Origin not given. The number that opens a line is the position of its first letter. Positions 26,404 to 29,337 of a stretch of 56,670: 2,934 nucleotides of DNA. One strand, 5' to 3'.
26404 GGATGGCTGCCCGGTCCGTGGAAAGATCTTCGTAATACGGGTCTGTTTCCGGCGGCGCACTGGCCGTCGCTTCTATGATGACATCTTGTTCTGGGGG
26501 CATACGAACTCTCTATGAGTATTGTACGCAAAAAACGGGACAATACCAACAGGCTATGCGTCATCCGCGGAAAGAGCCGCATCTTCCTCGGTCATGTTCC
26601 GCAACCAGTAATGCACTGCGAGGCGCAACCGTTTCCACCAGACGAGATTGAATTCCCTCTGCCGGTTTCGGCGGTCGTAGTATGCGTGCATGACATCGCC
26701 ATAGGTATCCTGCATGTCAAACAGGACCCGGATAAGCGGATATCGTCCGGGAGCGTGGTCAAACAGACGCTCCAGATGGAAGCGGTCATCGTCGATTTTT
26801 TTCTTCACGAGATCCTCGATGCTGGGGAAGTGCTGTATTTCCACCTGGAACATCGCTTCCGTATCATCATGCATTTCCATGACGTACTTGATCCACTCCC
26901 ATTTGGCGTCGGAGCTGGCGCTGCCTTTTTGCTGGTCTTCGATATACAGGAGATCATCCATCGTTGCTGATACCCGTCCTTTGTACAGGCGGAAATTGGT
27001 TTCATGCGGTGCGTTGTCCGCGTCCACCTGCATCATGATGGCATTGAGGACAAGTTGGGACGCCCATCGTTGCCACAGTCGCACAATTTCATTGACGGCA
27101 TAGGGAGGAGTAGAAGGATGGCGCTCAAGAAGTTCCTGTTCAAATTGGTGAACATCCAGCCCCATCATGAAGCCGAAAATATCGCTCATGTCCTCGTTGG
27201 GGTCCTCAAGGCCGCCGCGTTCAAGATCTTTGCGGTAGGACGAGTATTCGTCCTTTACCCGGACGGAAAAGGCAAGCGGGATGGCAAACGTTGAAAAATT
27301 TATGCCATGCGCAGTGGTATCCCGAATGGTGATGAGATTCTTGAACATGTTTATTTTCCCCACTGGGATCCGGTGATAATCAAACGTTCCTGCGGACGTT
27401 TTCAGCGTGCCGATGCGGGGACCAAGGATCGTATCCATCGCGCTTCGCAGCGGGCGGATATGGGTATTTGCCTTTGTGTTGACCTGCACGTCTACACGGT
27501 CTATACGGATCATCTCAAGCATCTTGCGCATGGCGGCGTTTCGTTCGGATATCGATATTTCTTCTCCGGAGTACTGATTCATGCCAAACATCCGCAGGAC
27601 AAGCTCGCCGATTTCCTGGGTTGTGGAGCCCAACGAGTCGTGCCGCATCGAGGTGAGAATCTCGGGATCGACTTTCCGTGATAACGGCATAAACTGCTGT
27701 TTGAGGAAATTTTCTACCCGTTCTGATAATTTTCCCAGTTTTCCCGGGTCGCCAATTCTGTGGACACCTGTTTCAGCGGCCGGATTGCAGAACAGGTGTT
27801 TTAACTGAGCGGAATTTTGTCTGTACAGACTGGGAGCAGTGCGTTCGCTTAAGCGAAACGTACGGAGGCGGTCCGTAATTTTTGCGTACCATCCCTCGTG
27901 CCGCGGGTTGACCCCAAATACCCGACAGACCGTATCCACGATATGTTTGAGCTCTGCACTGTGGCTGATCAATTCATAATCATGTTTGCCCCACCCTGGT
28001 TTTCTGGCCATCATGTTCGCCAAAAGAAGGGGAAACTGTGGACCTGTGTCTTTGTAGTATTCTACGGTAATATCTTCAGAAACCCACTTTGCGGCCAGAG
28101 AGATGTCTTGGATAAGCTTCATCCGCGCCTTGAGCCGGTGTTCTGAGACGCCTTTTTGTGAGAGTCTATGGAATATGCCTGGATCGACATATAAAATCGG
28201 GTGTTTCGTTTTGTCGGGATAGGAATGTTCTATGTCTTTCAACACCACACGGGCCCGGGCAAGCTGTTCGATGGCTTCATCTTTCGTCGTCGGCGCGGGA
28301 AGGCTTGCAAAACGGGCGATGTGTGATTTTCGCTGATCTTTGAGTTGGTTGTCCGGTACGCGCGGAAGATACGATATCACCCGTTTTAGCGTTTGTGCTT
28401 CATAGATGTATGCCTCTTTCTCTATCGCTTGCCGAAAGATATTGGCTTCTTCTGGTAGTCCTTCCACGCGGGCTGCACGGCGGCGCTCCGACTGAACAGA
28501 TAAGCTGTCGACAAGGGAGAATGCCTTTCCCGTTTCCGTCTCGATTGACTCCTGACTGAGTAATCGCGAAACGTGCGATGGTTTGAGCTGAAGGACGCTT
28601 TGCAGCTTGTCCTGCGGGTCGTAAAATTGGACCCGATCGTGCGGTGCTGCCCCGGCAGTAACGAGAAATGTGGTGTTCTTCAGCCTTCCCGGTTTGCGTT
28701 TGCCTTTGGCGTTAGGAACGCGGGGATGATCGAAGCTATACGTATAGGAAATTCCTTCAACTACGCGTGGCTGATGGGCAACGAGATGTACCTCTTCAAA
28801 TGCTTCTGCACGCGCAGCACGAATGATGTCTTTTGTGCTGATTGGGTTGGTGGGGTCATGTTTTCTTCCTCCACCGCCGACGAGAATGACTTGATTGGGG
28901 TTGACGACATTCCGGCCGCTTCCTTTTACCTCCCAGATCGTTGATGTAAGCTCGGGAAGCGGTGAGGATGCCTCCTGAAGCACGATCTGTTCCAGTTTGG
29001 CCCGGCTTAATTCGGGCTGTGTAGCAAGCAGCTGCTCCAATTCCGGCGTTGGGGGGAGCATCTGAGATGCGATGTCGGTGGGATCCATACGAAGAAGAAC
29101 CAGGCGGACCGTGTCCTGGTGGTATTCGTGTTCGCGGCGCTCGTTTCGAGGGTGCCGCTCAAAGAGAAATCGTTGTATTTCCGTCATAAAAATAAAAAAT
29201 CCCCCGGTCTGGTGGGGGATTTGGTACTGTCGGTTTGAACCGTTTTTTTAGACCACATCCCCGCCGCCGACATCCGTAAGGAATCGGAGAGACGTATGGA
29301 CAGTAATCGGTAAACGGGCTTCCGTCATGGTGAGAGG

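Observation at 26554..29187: Nudix hydrolase fused to a divergent RelA/SpoT-like synthetase domain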

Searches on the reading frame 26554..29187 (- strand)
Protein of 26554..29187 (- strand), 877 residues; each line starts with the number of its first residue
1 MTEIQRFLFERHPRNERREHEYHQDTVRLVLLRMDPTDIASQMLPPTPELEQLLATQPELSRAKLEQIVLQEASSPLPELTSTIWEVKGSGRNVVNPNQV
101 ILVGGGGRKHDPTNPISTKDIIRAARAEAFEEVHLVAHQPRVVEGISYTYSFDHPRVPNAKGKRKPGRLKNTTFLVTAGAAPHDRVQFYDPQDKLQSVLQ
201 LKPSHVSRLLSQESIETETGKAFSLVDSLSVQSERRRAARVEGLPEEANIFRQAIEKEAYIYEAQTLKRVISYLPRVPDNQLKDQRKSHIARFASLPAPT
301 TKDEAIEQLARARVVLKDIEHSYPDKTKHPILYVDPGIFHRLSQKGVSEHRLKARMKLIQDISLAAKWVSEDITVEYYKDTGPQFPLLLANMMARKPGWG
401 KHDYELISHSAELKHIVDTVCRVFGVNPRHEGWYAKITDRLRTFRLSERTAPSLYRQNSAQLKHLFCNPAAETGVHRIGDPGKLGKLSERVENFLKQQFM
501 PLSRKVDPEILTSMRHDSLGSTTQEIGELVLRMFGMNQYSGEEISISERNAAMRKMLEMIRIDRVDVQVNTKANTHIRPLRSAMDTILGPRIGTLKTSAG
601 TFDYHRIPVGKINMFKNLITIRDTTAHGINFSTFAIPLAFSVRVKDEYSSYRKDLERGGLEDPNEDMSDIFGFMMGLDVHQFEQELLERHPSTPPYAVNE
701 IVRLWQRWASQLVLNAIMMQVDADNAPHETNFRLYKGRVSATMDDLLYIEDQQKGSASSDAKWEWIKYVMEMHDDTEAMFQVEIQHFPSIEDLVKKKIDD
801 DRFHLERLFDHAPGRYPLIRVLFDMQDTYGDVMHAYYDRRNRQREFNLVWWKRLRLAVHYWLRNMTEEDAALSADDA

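Call 3: search_protein_families(library=pfam, proteins=[window:26554-29187:-], max_evalue=1)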
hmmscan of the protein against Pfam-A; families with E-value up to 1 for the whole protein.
window:26554-29187:- (877 aa): 1 family
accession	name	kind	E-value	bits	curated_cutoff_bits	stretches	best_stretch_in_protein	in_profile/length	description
PF00453.23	Ribosomal_L20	-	0.15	12.7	30.8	1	832-858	41-67/107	Ribosomal protein L20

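Call 4: search_protein_families(library=ncbifam, proteins=[window:26554-29187:-], max_evalue=1)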
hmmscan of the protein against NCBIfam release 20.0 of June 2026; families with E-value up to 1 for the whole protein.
window:26554-29187:- (877 aa): 2 families
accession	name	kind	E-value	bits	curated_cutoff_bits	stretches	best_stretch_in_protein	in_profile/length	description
TIGR01032.1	rplT_bact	equivalog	0.028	14.7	65.65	1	832-858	43-69/114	50S ribosomal protein L20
NF053651.1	BclredAbxCDein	equivalog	0.068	12.9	340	1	458-497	161-201/202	monothiol bacilliredoxin AbxC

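Call 5: search_solved_structures(query=window:26554-29187:-, max_evalue=10, show_alignments=2)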
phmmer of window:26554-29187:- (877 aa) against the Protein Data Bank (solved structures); distinct sequences matched with E-value up to 10: 7.
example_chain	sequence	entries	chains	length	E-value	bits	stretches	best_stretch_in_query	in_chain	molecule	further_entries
28ye_Q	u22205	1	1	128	0.32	12.2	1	832-859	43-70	Large ribosomal subunit protein bL20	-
7ood_p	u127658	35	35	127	1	10.6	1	831-858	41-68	50S ribosomal protein L20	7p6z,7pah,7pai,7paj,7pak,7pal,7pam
5wdt_Q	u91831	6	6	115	1.6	9.9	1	817-858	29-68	50S ribosomal protein L20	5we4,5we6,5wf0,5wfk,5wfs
4v4v_BO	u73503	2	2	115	1.6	9.9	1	817-858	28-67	50S RIBOSOMAL PROTEIN L20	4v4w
7nhn_T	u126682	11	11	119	1.6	9.9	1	809-858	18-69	50S ribosomal protein L20 | Large ribosomal subunit protein bL20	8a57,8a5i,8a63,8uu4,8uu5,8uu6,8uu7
23wi_Q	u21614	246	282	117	1.6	9.9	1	817-858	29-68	50S ribosomal protein L20 | 50S ribosomal protein bL20 | Large ribosomal subunit protein bL20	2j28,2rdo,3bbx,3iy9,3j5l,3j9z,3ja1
10qm_Y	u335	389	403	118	1.7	9.9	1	817-858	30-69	50S ribosomal protein L20 | Large ribosomal subunit protein bL20 | 50S ribosomal protein L18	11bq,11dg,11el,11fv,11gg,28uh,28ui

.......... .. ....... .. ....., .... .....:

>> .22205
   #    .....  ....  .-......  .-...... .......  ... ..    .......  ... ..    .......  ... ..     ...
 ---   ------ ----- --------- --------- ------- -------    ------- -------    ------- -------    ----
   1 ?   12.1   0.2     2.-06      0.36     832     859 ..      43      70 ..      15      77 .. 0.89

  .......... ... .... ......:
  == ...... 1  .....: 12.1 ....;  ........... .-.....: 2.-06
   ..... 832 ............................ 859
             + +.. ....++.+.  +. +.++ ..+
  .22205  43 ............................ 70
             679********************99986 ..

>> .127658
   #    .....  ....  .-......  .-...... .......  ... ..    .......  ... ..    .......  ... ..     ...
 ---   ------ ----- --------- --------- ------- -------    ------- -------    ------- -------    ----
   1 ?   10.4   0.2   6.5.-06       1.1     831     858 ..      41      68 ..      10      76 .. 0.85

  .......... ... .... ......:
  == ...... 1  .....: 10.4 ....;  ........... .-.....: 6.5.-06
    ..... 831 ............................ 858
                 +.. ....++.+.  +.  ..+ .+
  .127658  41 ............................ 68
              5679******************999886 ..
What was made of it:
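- Tried and rejected: Pfam, NCBIfam and PDB phmmer gave only a spurious ribosomal L20 match at residues 832-858 (calls 3-5).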

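Call 7: find_homologous_proteins(query=window:26554-29187:-, max_evalue=0.001)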
Query window:26554-29187:- (877 aa): 8 proteins with E <= 0.001 among 8000 candidates.
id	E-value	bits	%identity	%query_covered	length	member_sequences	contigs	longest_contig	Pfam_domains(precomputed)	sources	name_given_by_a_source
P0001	0.0e+0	2007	100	100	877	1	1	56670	-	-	-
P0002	0.0e+0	1430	72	98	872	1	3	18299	-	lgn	-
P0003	0.0e+0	1366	68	98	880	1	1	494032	-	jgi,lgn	-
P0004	0.0e+0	1187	62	99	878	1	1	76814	-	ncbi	-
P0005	1.7e-276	938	50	97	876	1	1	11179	-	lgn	-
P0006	5.8e-259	880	48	97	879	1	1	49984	-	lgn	-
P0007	3.6e-215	735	42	97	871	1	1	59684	-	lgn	-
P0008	3.0e-179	616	39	96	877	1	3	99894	-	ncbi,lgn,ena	-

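Call 11: find_encoding_contigs(protein=P0003, flank=10000, max_places=3)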
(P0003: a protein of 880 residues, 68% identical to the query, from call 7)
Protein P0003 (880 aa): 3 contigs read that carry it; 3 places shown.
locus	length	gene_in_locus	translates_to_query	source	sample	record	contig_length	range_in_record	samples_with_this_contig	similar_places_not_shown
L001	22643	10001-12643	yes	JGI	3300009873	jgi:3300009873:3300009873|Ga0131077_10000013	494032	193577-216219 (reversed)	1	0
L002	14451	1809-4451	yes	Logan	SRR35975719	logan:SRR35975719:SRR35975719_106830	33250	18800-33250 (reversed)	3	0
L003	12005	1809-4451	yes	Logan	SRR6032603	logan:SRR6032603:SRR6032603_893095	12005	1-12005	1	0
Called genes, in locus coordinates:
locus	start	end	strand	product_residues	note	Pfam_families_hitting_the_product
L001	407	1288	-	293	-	PF03808:Glyco_tran_WecG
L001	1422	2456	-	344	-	PF00022:Actin (weak), PF06723:MreB_Mbl, PF00012:HSP70, PF14450:FtsA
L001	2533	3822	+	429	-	PF08308:PEGA (weak)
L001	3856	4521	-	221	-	-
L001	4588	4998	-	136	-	-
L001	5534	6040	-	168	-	-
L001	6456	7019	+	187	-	-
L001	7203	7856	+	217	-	PF02545:Maf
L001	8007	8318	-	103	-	-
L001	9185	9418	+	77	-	-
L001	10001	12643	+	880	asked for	-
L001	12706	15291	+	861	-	-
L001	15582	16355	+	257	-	-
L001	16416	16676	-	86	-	-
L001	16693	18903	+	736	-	-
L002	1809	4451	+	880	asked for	-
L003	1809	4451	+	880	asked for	-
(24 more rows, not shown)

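Call 12: find_related_loci(query=A1, collection=genome_contigs, flank=10000)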
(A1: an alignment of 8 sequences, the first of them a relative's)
Query A1 (877 aa) in genome_contigs; peptide patterns used: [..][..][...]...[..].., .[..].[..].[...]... (x = any residue, [..] = any of these).
9 stretches matched a pattern; 2 encode a relative of the query (tblastn E <= 1e-3); 2 distinct loci.
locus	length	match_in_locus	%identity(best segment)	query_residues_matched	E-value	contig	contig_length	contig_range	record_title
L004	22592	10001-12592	62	10-875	0e+0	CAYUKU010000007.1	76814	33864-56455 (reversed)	MAG TPA_asm: uncultured Gammaproteobacteria bacterium isolate binchicken_co58_53 genome assembly, contig: NODE_255_lengt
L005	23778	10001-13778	39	19-856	0e+0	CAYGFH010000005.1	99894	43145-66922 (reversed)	MAG TPA_asm: uncultured Gammaproteobacteria bacterium isolate ERP113451_co1_294 genome assembly, contig: NODE_114_length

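Call 17: search_protein_representatives(alignment_id=A1)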
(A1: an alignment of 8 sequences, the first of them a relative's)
Query: 8 sequences, 875 profile positions. Proteins with E-value up to 0.001 (for the whole library): 66; up to 1e-10: 41; up to 1e-30: 31. The best 66 are listed.
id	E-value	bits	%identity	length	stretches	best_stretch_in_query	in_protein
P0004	0.0e+00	1532.0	-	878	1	1-874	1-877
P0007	0.0e+00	1401.0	-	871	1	6-874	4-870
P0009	0.0e+00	1233.6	-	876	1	10-873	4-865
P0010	0.0e+00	1032.4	-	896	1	13-860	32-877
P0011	2.3e-205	700.9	-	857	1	78-863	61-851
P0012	3.4e-153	528.2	-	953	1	22-865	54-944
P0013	1.5e-127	443.4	-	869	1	78-871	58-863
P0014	1.3e-114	400.6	-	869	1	26-861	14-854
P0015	2.7e-98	346.6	-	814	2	78-838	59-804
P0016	3.6e-96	339.6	-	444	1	430-855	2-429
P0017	2.1e-79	284.1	-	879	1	70-835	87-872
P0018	1.6e-76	274.6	-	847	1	129-835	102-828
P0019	5.4e-72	259.6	-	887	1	68-837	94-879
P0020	1.4e-70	254.9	-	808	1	84-840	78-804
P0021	1.8e-70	254.6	-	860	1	82-842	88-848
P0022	6.7e-68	246.0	-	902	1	69-841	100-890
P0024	2.2e-60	221.2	-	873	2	350-832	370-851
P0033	3.7e-38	147.6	-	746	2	361-835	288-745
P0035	2.2e-35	138.4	-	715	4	363-562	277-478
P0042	4.8e-12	61.2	-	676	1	635-825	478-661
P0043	5.4e-12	61.1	-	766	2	81-256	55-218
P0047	7.6e-11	57.3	-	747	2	637-838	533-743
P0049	1.3e-08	49.9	-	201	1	634-839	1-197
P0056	1.1e-06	43.5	-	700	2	754-837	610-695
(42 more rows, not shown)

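Call 19: predict_structure(alignment_id=A1)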
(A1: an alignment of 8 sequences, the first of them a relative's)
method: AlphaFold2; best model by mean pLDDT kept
length: 877 residues; sequences in the alignment: 8
mean_pLDDT: 73.2   pTM: 0.63
mean pLDDT of the five models: 73.2, 71.4, 69.7, 68.2, 67.1
residues with pLDDT >= 90: 202; 70-90: 362; 50-70: 154; < 50: 159
segments of 3 or more residues with pLDDT < 50: 1-19, 131-136, 189-195, 480-495, 508-522, 645-670, 745-761, 801-834, 867-877
pLDDT, mean of each block of 10 residues (from residue 1): 35 40 84 88 88 82 85 89 81 65 74 77 73 53 91 66 65 90 62 60 94 85 89 88 91 96 96 90 87 94 96 94 85 89 87 93 94 84 72 87 92 91 93 93 87 86 82 63 38 47 52 38 68 83 77 73 57 60 76 74 85 77 80 89 50 38 37 81 91 87 88 84 75 58 48 38 63 65 79 71 40 36 39 50 61 70 52 34
secondary structure, 60 per line:
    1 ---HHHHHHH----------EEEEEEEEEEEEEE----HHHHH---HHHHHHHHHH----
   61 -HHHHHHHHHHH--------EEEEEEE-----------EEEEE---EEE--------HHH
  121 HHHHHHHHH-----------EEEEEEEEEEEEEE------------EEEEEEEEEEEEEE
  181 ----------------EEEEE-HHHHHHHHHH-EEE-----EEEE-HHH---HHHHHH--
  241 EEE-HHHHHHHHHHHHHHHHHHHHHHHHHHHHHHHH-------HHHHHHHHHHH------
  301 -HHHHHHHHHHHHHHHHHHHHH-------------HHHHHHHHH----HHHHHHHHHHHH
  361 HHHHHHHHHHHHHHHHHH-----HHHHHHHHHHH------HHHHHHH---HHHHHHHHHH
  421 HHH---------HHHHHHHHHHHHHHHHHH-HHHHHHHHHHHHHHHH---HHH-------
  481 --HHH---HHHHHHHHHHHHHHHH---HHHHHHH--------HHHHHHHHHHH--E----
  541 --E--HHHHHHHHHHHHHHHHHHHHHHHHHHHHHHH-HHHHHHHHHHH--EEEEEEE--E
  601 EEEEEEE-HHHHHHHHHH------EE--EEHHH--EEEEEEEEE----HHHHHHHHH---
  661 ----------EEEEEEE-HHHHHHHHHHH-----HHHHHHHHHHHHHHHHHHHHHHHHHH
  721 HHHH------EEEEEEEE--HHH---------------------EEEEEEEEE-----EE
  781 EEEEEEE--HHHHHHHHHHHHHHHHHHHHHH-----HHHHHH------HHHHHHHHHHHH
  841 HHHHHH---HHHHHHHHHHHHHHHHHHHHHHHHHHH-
elements in order (helices of 4 or more, strands of 3 or more residues): H4-10 E21-34 H39-43 H47-56 H62-72 E81-87 E99-103 E107-109 H118-129 E141-154 E167-180 E197-201 H203-212 E214-216 E222-225 H233-238 E241-243 H245-276 H284-294 H302-322 H336-344 H349-378 H384-394 H401-407 H411-423 H433-450 H452-467 H489-504 H508-514 H523-533 H546-576 H578-588 E591-597 E600-607 H609-618 E636-644 H649-657 E671-677 H679-689 H695-724 E731-738 E765-773 E779-787 H790-811 H817-822 H829-846 H850-876
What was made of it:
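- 28453..29130 (-): N-terminal Nudix-fold domain (about residues 20-245). AF2 secondary structure (call 19).
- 27421..28452 (-): Central all-helical region (residues 246-589), function unknown. AF2 model (call 19).
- On Nudix hydrolase superfamily (Pfam PF00293): E-values are only 0.02-0.04 and local pLDDT is mixed (call 19).
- The AF2 model is poor exactly at the box (pLDDT below 50 at residues 131-136; call 19).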

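Call 23: search_protein_families(library=pfam, alignment_id=A3, max_evalue=0.01)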
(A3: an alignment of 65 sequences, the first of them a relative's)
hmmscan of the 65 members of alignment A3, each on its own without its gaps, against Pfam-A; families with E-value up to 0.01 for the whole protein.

A. member 1, P0001 (877 aa): 0 families

B. families by the number of members that match (of 65 scanned): 6 families
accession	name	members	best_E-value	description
PF00293.34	NUDIX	24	3.1e-12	NUDIX domain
PF19390.4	DUF5965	1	0.0024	Family of unknown function (DUF5965)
PF19777.4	DUF6263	1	0.0028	Family of unknown function (DUF6263)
PF21068.3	ATPgraspMvdD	1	0.0032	MvdD pre-ATP grasp domain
PF00248.27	Aldo_ket_red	1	0.0072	Aldo/keto reductase family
PF04607.23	RelA_SpoT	1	0.0091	Region found in RelA / SpoT proteins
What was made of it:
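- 28453..29130 (-): Pfam NUDIX in 24 of 65 relatives (call 23).
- On RelA/SpoT homologue (RSH) synthetase domain (Pfam PF04607): One of 65 relatives hits at E 0.009 (call 23).
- Closest known: Small alarmone synthetases of the RSH superfamily. Different: It does not reach the Pfam RelA_SpoT threshold (calls 3, 23).
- One relative hits Pfam RelA_SpoT at E 0.009 (call 23).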

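Call 24: fold_search(model_id=the predicted structure, library=pdb)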
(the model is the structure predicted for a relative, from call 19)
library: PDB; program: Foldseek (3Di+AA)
matches with E <= 10: 246; with E <= 0.001: 0
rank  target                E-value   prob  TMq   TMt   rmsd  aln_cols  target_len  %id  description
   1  9gyt_1l               1.6e-02  0.97  0.11  0.35  11.8       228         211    9  High resolution structure of B. oleracea mitoribosome (released 2025-10-15)
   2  6s2t                  2.1e-02  0.75  0.12  0.24  19.2       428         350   10  Structure of the N-terminal catalytic region of T. thermophilus Rel bound to ppGpp (released 2020-07-08)
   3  5cfi_A                2.5e-02  0.99  0.10  0.46   7.7       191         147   10  Structural and functional attributes of malaria parasite Ap4A hydrolase (released 2016-02-10)
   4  5cfi_B                3.2e-02  0.99  0.10  0.46   7.6       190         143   10  Structural and functional attributes of malaria parasite Ap4A hydrolase (released 2016-02-10)
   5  5lf8                  3.5e-02  0.98  0.11  0.30   8.8       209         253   10  Human Nucleoside diphosphate-linked moiety X motif 17 (NUDT17) (released 2017-08-16)
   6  3dup_A                3.8e-02  1.00  0.12  0.34   4.5       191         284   14  Crystal structure of mutt/nudix family hydrolase from rhodospirillum rubrum atcc 11170 (released 2008-09-02)
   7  3n77_A                4.2e-02  0.99  0.11  0.50   6.1       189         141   12  Crystal structure of Idp01880, putative NTP pyrophosphohydrolase of Salmonella typhimurium LT2 (released 2010-08-18)
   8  5qgg                  4.4e-02  0.98  0.12  0.43   7.9       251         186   12  PanDDA analysis group deposition of models with modelled events (e.g. bound ligands) -- Crystal Structure of NUDT7 in co (released 2019-03-27)
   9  5qh9                  4.8e-02  0.99  0.13  0.45   8.3       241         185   13  PanDDA analysis group deposition of models with modelled events (e.g. bound ligands) -- Crystal Structure of NUDT7 in co (released 2019-03-27)
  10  8a22_AH               6.3e-02  0.89  0.10  0.41  14.8       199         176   15  Structure of the mitochondrial ribosome from Polytomella magna (released 2022-11-16)
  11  3dup_B                6.9e-02  1.00  0.12  0.33   5.5       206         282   14  Crystal structure of mutt/nudix family hydrolase from rhodospirillum rubrum atcc 11170 (released 2008-09-02)
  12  7qi6_e                7.2e-02  0.80  0.11  0.32  11.9       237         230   12  Human mitochondrial ribosome in complex with mRNA, A/P- and P/E-tRNAs at 2.98 A resolution (released 2023-05-17)
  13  9dre_C                7.6e-02  0.98  0.11  0.39   6.9       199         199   11  Crystal structure of ADP-ribose diphosphatase from Klebsiella pneumoniae (ADP bound, P21 form) (released 2024-10-02)
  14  6dt3_A                1.1e-01  0.98  0.11  0.52   6.5       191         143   10  1.2 Angstrom Resolution Crystal Structure of Nucleoside Triphosphatase NudI from Klebsiella pneumoniae in Complex with (released 2018-06-27)
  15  4mpo_B                1.1e-01  0.95  0.10  0.46   8.9       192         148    9  1.90 A resolution structure of CT771 from Chlamydia trachomatis Bound to Hydrolyzed Ap4A Products (released 2014-01-22)
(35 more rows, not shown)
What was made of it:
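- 28453..29130 (-): Foldseek hits to Nudix hydrolases at probability 0.99-1.0 (call 24).
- On Nudix hydrolase superfamily (Pfam PF00293): The full-length AF2 model hits many Nudix hydrolases at Foldseek probability 0.98-1.0, for example 3DUP at rmsd 4.5 A over 191 columns (call 24).
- Closest known: Long bifunctional RSH enzymes. Same: T. thermophilus, B. subtilis and M. tuberculosis Rel N-terminal regions are among the full-length fold hits (call 24).
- RppH and other RNA-directed Nudix enzymes are among the fold hits (call 24).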
